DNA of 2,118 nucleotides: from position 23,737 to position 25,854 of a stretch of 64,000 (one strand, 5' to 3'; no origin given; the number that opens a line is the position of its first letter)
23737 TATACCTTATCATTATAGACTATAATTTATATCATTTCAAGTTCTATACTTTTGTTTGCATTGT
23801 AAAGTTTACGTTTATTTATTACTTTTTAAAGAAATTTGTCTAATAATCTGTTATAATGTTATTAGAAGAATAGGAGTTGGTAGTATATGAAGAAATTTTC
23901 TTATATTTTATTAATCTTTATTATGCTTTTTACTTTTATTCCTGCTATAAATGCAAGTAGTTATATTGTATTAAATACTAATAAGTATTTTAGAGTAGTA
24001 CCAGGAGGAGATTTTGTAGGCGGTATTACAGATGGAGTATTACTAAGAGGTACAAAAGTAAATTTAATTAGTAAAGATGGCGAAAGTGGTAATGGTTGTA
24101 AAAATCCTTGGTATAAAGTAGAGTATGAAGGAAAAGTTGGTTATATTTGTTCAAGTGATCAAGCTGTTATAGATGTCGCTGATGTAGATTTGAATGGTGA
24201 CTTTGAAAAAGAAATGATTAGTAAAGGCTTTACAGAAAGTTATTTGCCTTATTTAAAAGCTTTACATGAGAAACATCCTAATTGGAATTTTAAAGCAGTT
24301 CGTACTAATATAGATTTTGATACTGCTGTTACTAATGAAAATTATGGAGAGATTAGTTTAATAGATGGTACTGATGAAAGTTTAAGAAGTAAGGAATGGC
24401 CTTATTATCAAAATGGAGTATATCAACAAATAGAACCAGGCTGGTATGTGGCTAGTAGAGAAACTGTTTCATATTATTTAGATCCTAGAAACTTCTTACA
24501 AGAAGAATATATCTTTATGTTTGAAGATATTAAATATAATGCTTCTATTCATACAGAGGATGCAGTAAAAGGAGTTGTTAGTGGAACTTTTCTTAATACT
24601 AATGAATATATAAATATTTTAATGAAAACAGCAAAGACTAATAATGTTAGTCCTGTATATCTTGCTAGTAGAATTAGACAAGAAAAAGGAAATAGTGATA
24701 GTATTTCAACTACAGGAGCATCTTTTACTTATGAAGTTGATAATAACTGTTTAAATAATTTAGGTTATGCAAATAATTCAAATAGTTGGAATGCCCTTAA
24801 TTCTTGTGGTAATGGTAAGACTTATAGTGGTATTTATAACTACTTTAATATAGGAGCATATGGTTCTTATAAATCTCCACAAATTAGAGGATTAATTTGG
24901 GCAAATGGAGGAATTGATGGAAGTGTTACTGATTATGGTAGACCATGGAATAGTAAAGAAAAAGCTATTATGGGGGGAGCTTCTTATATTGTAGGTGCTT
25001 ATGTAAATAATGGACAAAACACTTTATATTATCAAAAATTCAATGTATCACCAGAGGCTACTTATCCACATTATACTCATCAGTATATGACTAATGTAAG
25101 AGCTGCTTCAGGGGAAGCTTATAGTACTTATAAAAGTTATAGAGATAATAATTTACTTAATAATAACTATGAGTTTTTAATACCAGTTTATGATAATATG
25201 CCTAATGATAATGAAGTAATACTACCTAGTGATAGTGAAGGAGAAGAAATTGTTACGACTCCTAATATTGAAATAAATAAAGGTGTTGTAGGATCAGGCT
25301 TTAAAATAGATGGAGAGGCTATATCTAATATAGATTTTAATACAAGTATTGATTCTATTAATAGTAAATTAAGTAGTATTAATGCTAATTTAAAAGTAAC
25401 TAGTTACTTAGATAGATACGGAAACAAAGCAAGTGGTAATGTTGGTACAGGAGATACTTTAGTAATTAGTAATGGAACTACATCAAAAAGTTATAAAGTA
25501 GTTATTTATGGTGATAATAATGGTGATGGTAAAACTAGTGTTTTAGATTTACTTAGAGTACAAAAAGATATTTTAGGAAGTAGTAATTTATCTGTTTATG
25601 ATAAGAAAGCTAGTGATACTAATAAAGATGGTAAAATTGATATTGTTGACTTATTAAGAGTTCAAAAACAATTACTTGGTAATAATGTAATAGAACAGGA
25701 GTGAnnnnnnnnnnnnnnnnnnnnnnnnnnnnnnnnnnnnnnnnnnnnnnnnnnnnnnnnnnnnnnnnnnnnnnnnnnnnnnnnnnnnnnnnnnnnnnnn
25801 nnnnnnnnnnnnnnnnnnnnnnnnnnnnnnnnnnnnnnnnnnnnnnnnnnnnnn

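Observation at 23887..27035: Non-cellulosomal cohesin–dockerin pair: a secreted SH3b–hydrolase–dockerin protein next to a membrane-anchored cohesin–CLBS scaffold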

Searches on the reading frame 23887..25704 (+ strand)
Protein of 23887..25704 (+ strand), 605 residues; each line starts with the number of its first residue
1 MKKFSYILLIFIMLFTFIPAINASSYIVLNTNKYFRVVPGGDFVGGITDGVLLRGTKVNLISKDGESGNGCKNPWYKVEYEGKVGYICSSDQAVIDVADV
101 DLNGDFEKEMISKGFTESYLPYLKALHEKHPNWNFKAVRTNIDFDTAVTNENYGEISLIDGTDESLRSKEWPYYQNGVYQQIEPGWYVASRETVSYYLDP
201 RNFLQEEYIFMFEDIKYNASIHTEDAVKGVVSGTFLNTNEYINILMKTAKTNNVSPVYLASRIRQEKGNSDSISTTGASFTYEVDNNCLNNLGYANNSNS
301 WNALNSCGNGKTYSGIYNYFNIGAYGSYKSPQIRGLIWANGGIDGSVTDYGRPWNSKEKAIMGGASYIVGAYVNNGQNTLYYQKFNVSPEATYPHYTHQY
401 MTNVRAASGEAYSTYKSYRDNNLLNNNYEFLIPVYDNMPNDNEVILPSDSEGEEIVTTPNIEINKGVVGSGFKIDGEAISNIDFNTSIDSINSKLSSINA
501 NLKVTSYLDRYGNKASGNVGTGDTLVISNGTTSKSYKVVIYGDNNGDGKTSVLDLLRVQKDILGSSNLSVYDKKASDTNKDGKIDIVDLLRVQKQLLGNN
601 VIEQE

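Call 3: search_protein_families(library=pfam, proteins=[window:23887-25704:+], max_evalue=0.1)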
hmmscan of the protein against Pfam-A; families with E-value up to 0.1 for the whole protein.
window:23887-25704:+ (605 aa): 3 families
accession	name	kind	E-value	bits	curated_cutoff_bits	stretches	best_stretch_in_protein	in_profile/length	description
PF00404.24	Dockerin_1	-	1e-11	45.3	22.9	1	541-597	1-57/57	Dockerin type I domain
PF08239.17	SH3_3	-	6.1e-06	26.8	27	1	50-90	17-51/54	Bacterial SH3 domain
PF18743.7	AHJR-like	-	0.028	14.4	26.1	1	116-152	68-103/123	REase_AHJR-like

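Call 4: search_protein_families(library=ncbifam, proteins=[window:23887-25704:+], max_evalue=0.1)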
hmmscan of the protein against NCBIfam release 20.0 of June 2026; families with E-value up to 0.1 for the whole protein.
window:23887-25704:+ (605 aa): 1 family
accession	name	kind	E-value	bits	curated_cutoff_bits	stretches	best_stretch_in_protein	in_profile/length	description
NF052642.1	amidase_SagB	exception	2.4e-09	36.8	425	1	174-421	64-263/282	peptidoglycan release complex glucosaminidase SagB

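Call 6: search_solved_structures(query=window:23887-25704:+, max_evalue=1, show_alignments=3)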
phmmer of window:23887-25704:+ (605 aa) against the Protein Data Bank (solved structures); distinct sequences matched with E-value up to 1: 26.
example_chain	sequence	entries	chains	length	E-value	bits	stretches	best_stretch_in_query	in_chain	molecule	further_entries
5wqw_A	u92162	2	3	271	9.6e-09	37.5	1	245-435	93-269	N-acetylglucosaminidase | Cell surface protein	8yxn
6fxo_A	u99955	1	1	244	1.2e-07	33.8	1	353-411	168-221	Bifunctional autolysin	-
4pi7_A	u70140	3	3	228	2.7e-05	26.1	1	316-421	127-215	Autolysin E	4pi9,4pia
4pi8_A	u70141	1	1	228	3.1e-05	25.9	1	316-421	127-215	Autolysin E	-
6fxp_A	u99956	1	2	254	0.00019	23.3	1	352-421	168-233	Uncharacterized protein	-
6u0o_B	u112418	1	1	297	0.0002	23.2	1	352-422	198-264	LYZ2 domain-containing protein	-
2ccl_B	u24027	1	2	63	0.00088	21.1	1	539-597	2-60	ENDO-1,4-BETA-XYLANASE Y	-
2vn5_B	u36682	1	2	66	0.001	20.8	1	538-598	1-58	ENDOGLUCANASE A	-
5lxv_B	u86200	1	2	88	0.0036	19.1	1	535-593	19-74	Carbohydrate-binding protein WP_009985128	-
2yik_A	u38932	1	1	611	0.0052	18.5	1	538-597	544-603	ENDOGLUCANASE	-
3ul4_B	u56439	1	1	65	0.0054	18.5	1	538-598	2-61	Cellulosome enzyme, dockerin type I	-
2vn6_B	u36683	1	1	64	0.007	18.1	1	538-598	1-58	ENDOGLUCANASE A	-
1ohz_B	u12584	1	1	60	0.0091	17.7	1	542-597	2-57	ENDO-1,4-BETA-XYLANASE Y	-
1daq_A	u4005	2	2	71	0.022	16.5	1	539-596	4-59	ENDOGLUCANASE SS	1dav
2mte_A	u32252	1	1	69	0.025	16.3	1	540-596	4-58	Cellulose 1,4-beta-cellobiosidase (reducing end) CelS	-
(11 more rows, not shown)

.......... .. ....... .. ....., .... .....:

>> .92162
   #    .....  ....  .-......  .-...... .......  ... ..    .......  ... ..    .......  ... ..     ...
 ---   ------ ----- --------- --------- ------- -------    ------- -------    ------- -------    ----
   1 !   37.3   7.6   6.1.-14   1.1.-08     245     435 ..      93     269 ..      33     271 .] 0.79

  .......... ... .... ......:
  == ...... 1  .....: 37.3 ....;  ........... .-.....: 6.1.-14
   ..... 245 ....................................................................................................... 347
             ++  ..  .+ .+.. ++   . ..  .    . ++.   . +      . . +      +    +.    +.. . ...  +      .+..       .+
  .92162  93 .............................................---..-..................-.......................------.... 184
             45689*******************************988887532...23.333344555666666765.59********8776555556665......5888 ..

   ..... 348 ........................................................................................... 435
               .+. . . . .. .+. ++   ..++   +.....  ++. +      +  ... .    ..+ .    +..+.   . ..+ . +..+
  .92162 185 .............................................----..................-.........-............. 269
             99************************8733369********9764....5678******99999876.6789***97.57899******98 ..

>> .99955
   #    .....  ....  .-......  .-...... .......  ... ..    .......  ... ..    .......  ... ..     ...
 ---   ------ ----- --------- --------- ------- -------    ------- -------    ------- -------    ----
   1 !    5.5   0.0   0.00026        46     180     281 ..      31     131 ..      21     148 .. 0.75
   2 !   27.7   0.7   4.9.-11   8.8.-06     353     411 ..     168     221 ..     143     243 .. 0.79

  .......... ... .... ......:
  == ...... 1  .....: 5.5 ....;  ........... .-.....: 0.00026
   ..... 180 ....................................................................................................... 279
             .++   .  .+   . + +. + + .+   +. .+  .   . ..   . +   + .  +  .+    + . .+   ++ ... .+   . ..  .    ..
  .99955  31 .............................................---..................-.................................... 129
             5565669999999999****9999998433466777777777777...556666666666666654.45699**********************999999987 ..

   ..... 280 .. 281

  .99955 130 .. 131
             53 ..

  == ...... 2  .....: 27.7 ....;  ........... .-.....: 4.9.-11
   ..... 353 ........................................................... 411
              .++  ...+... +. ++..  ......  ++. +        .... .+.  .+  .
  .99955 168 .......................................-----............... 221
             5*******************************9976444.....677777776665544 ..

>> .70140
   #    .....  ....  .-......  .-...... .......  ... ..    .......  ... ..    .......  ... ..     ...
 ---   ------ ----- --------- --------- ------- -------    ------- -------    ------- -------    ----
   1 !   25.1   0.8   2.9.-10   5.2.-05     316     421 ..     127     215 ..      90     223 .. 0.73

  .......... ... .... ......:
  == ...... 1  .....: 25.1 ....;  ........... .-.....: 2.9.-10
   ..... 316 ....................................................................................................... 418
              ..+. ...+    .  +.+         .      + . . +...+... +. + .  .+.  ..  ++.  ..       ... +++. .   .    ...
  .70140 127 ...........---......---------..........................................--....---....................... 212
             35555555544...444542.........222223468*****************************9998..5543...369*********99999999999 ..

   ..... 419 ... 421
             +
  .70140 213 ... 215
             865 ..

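Call 12: find_homologous_proteins(query=window:23887-25704:+, max_evalue=0.001)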
Query window:23887-25704:+ (605 aa): 1993 proteins with E <= 0.001 among 8000 candidates; the best 120 are listed.
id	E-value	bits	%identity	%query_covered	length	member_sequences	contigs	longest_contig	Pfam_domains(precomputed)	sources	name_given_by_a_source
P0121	0.0e+0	1350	99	100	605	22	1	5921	PF00404.25,PF08239.18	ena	-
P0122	0.0e+0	1210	87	100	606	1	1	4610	PF00404.25,PF08239.18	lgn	-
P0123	0.0e+0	1205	87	100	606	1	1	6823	PF00404.25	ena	-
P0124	0.0e+0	1204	87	100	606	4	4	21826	PF00404.25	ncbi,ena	-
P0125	0.0e+0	1204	87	100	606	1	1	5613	PF00404.25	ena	-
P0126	0.0e+0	1204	87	100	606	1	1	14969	PF00404.25,PF08239.18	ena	-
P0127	0.0e+0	1202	87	100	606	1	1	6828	PF00404.25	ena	-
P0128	0.0e+0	1202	86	100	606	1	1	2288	PF00404.25,PF08239.18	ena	-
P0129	0.0e+0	1201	87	100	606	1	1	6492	PF00404.25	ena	-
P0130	0.0e+0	1201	87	100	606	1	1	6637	PF00404.25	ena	-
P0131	0.0e+0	1200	87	100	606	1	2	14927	PF00404.25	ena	-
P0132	0.0e+0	1200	86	100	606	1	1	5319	PF00404.25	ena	-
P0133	0.0e+0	1200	87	100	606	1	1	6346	PF00404.25,PF08239.18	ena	-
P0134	0.0e+0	1200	86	100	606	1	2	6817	PF00404.25,PF08239.18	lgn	-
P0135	0.0e+0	1199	86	100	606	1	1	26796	PF00404.25,PF08239.18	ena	-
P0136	0.0e+0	1199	87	100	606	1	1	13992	PF00404.25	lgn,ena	-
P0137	0.0e+0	1199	86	100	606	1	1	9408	PF00404.25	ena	-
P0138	0.0e+0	1199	86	100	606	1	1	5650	PF00404.25,PF08239.18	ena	-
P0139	0.0e+0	1199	86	100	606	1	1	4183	PF00404.25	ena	-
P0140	0.0e+0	1198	87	100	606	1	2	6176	PF00404.25,PF08239.18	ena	-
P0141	0.0e+0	1198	86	100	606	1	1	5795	PF00404.25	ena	-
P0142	0.0e+0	1198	86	100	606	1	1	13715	PF00404.25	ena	-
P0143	0.0e+0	1198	86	100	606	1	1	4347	PF00404.25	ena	-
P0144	0.0e+0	1198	86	100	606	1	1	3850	PF00404.25,PF08239.18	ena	-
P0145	0.0e+0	1198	86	100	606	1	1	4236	PF00404.25,PF08239.18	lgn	-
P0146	0.0e+0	1198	86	100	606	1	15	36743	PF00404.25,PF08239.18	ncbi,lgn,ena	-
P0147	0.0e+0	1197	86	100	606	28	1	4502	PF00404.25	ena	-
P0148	0.0e+0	1197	86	100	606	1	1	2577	PF00404.25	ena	-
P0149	0.0e+0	1196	86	100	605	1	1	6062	PF00404.25,PF08239.18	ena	-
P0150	0.0e+0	1195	86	100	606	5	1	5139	PF00404.25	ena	-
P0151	0.0e+0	1195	86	100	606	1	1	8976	PF00404.25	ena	-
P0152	0.0e+0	1195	86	100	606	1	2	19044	PF00404.25,PF08239.18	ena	-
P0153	0.0e+0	1195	86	100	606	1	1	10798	PF00404.25,PF08239.18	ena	-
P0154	0.0e+0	1195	86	100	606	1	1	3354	PF00404.25,PF08239.18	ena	-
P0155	0.0e+0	1194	86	100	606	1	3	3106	PF00404.25,PF08239.18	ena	-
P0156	0.0e+0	1194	86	100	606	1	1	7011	PF00404.25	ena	-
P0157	0.0e+0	1194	86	100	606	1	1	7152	PF00404.25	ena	-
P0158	0.0e+0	1193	86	100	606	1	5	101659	PF00404.25,PF08239.18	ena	-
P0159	0.0e+0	1193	86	100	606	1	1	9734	PF00404.25,PF08239.18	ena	-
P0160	0.0e+0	1191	86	100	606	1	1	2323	PF00404.25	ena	-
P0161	0.0e+0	1191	86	100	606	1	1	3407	PF00404.25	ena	-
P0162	0.0e+0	1190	85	100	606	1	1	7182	PF00404.25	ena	-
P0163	0.0e+0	1189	86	100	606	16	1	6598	PF00404.25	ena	-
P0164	0.0e+0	1184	87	98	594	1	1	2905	PF00404.25,PF08239.18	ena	-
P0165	0.0e+0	1170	84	100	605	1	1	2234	PF00404.25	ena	-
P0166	0.0e+0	1145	83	100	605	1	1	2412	PF00404.25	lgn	-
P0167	0.0e+0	1143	82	100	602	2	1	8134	PF00404.25,PF08239.18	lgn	-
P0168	0.0e+0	1131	81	100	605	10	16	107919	PF00404.25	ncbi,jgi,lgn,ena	-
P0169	0.0e+0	1128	81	100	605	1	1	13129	PF00404.25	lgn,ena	-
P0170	0.0e+0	1127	82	100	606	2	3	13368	PF00404.25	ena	-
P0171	0.0e+0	1126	82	100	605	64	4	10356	PF00404.25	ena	-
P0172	0.0e+0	1122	81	100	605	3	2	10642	PF00404.25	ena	-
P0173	0.0e+0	1120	81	100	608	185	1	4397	PF00404.25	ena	-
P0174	0.0e+0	1119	82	100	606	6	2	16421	PF00404.25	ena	-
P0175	0.0e+0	1119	80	100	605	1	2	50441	PF00404.25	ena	-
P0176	0.0e+0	1118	80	100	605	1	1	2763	PF00404.25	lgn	-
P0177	0.0e+0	1118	80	100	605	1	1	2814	PF00404.25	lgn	-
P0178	0.0e+0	1118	80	100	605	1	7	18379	PF00404.25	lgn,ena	-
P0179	0.0e+0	1117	80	100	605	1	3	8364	PF00404.25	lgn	-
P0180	0.0e+0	1117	80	100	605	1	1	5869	PF00404.25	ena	-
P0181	0.0e+0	1117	80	100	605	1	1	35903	PF00404.25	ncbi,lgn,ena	-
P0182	0.0e+0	1117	80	100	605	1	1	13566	PF00404.25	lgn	-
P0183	0.0e+0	1116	80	100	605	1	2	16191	PF00404.25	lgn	-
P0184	0.0e+0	1116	80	100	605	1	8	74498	PF00404.25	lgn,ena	-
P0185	0.0e+0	1115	80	100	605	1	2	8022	PF00404.25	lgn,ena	-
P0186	0.0e+0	1115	80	100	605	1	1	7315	PF00404.25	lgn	-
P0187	0.0e+0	1115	80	100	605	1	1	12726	PF00404.25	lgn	-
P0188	0.0e+0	1114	80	100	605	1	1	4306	PF00404.25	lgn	-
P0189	0.0e+0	1114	80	100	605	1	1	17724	PF00404.25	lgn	-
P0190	0.0e+0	1114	80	100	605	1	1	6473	PF00404.25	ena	-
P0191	0.0e+0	1114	81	100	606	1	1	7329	PF00404.25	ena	-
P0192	0.0e+0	1113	80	100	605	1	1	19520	PF00404.25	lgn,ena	-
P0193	0.0e+0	1113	80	100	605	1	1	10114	PF00404.25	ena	-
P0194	0.0e+0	1112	80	100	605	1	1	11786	PF00404.25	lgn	-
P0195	0.0e+0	1112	80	100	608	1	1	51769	PF00404.25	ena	-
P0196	0.0e+0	1109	80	100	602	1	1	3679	PF00404.25,PF08239.18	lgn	-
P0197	0.0e+0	1108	79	100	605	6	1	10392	PF00404.25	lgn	-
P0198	0.0e+0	1108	80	100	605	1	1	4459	PF00404.25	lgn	-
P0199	0.0e+0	1104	80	100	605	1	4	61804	PF00404.25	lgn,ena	-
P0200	0.0e+0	1102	79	100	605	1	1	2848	PF00404.25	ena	-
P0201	0.0e+0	1102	80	100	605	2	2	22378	PF00404.25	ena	-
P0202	0.0e+0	1100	80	100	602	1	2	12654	PF00404.25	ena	-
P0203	0.0e+0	1099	80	100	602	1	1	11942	PF00404.25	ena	-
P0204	0.0e+0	1098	80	100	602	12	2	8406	PF00404.25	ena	-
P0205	0.0e+0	1097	80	100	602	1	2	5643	PF00404.25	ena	-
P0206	0.0e+0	1094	80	100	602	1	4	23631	PF00404.25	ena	-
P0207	0.0e+0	1094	79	100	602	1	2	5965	PF00404.25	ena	-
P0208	0.0e+0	1092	79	100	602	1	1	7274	PF00404.25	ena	-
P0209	0.0e+0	1092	79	100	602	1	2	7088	PF00404.25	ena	-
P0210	0.0e+0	1090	79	100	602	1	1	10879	PF00404.25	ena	-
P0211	0.0e+0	1090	79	100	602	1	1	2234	PF00404.25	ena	-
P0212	0.0e+0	1081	78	100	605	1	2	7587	PF00404.25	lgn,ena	-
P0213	0.0e+0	1077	78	100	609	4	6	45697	PF00404.25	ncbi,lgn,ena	-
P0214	0.0e+0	1071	78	100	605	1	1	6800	PF00404.25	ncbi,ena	-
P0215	0.0e+0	1050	76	100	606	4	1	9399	PF00404.25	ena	-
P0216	0.0e+0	1050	76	100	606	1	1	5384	PF00404.25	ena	-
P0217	0.0e+0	1031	75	100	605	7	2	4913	PF00404.25,PF08239.18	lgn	-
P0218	2.8e-296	1002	73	100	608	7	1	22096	PF00404.25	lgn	-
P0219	8.7e-295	997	72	100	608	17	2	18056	PF00404.25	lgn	-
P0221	2.0e-273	926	67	100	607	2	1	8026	PF00404.25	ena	-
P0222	2.2e-269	913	82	81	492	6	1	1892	PF00404.25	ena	-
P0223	1.9e-266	903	66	100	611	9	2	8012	PF00404.25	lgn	-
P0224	1.3e-265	901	66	100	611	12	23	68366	PF00404.25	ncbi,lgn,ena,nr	ncbi:MAG TPA: hypothetical protein IAB45_05595 [Candidatus Onthousia faecavium]|nr:hypothetical prot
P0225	5.9e-253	859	65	100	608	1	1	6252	PF00404.25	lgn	-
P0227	4.4e-230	783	58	100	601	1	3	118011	PF00404.25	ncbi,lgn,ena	-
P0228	1.1e-221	756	57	100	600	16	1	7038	PF00404.25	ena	-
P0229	8.6e-221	753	57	97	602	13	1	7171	PF00404.25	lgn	-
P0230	2.0e-219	748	58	100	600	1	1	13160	PF00404.25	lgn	-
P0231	2.4e-219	748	55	100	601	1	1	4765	PF00404.25,PF08239.18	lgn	-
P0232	2.3e-218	745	57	99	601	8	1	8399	PF00404.25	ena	-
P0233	1.8e-217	742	57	100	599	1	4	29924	PF00404.25,PF08239.18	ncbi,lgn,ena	-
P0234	3.6e-214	731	57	100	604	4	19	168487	PF00404.25,PF08239.18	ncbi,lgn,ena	-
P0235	3.2e-211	721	55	97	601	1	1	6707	PF00404.25,PF08239.18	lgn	-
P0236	3.7e-210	718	54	100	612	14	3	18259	PF00404.25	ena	-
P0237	6.2e-200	684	52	100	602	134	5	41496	PF00404.25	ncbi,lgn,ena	-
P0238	1.6e-199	682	53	100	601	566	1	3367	PF00404.25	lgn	-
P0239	1.8e-199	682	55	97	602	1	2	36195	PF00404.25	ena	-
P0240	1.3e-198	679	54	97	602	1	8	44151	PF00404.25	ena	-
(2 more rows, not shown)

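Call 67: search_dna_similar(query=window:23887-25704:+, collection=phages, mode=protein, max_evalue=0.001, max_rows=15)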
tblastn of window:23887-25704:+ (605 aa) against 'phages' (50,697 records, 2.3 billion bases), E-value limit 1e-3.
Records with a match: 216; places in all: 217; records where one place covers at least 80% of the query: 2.
Best place of each record, by identity: <60% 216.
By first word of the organism name: Staphylococcus 203; Bacteriophage 9; Phietavirus 2; Dubowvirus 1; Xanthomonas 1.
By host as written in the record: Staphylococcus aureus 75; - 42; Staphylococcus pseudintermedius 14; Staphylococcus aureus RN4220 7; Staphylococcus aureus subsp. aureus RN4220 6; Staphylococcus pseudintermedius E140 5; Staphylococcus hominis 4; Staphylococcus aureus KCTC 1621 3; and 43 more.
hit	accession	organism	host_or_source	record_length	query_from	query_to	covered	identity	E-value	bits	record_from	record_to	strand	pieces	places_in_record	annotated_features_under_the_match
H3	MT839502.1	Bacteriophage sp.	human fecal samples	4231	75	604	85%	34.8%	8e-50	254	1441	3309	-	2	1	record has no annotation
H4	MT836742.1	Bacteriophage sp.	human fecal samples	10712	101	605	82%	32.5%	4e-47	246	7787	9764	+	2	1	record has no annotation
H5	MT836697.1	Bacteriophage sp.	human fecal samples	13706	109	604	78%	31.2%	6e-40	219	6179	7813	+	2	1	record has no annotation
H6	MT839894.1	Bacteriophage sp.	human fecal samples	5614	111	448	56%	39.6%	9e-32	211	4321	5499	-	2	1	record has no annotation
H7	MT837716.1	Bacteriophage sp.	human fecal samples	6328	115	478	60%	36.6%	2e-53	202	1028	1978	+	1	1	record has no annotation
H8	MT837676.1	Bacteriophage sp.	human fecal samples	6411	75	442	61%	34.6%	7e-52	198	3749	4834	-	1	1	record has no annotation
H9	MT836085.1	Bacteriophage sp.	human fecal samples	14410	101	438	42%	38.7%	8e-19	165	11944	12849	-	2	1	record has no annotation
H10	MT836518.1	Bacteriophage sp.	human fecal samples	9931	473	602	21%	35.1%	8e-10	68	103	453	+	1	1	record has no annotation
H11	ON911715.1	Staphylococcus phage SAP2_TA-2022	Staphylococcus aureus RN4220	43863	308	419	19%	38.4%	1e-7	61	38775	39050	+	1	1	hypothetical protein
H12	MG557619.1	Staphylococcus phage HSA84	Staphylococcus aureus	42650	308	419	19%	38.4%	1e-7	61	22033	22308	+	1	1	N-acetylmuramoyl-L-alanine amidase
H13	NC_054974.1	Staphylococcus phage HSA84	Staphylococcus aureus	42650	308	419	19%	38.4%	1e-7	61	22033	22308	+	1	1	tail associated cell-wall hydrolase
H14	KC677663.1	Staphylococcus phage SA12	Staphylococcus aureus ATCC 29213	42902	308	419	19%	38.4%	1e-7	61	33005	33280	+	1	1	mannosyl-glycoprotein endo-beta-N-acetylglucosaminidase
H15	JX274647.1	Staphylococcus phage SP6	Staphylococcus aureus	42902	308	419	19%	38.4%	1e-7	61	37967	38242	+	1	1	mannosyl-glycoprotein endo-beta-N-acetylglucosaminidase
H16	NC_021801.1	Staphylococcus phage SA12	Staphylococcus aureus ATCC 29213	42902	308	419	19%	38.4%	1e-7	61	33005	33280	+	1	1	tail associated cell-wall hydrolase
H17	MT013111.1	Staphylococcus phage SA75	Staphylococcus aureus subsp. aureus ...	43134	308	419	19%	38.4%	1e-7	61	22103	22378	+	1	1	lysin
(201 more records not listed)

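Call 76: get_annotated_region(hit=H4, flank=8000)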
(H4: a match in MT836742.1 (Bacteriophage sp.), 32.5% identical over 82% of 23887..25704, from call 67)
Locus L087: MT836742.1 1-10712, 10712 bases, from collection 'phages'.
description: UNVERIFIED: Bacteriophage sp. clone scaffold_2952 genomic sequence.
organism: Bacteriophage sp. (NCBI taxid 38018)
taxonomy: Viruses
host: -; source: human fecal samples; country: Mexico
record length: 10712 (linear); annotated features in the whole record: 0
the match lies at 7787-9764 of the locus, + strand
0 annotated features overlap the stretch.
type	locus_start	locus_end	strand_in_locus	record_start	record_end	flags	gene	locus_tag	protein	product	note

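Call 77: get_annotated_region(hit=H5, flank=8000)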
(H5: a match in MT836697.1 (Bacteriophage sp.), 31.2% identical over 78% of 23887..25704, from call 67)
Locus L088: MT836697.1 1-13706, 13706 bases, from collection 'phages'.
description: UNVERIFIED: Bacteriophage sp. clone scaffold_2853 genomic sequence.
organism: Bacteriophage sp. (NCBI taxid 38018)
taxonomy: Viruses
host: -; source: human fecal samples; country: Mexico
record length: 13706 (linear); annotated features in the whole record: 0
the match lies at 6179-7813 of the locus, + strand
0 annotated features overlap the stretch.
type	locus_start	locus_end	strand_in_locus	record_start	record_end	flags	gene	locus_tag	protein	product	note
